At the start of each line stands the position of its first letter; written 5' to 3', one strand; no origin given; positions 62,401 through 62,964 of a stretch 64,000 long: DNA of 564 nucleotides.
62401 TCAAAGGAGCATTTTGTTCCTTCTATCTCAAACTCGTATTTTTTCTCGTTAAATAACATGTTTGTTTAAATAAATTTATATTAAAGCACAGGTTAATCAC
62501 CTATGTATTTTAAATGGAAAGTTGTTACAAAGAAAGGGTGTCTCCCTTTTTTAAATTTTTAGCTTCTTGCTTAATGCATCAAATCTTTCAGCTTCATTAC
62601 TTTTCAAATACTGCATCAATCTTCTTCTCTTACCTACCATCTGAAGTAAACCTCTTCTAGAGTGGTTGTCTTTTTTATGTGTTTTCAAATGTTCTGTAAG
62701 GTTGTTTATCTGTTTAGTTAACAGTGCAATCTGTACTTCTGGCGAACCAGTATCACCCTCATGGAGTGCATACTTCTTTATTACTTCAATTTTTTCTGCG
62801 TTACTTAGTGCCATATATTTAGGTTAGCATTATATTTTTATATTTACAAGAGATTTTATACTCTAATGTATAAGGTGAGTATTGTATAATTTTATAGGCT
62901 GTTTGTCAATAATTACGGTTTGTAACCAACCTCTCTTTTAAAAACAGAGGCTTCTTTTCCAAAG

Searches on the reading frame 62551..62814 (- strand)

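Call 9: search_protein_families(library=pfam, max_evalue=0.001, proteins=[window:62551-62814:-])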
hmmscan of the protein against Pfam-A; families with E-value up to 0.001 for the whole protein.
window:62551-62814:- (87 aa): 1 family
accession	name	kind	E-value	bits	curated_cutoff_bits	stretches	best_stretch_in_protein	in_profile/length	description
PF00312.27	Ribosomal_S15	-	2.4e-36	124.2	31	1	8-87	1-80/81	Ribosomal protein S15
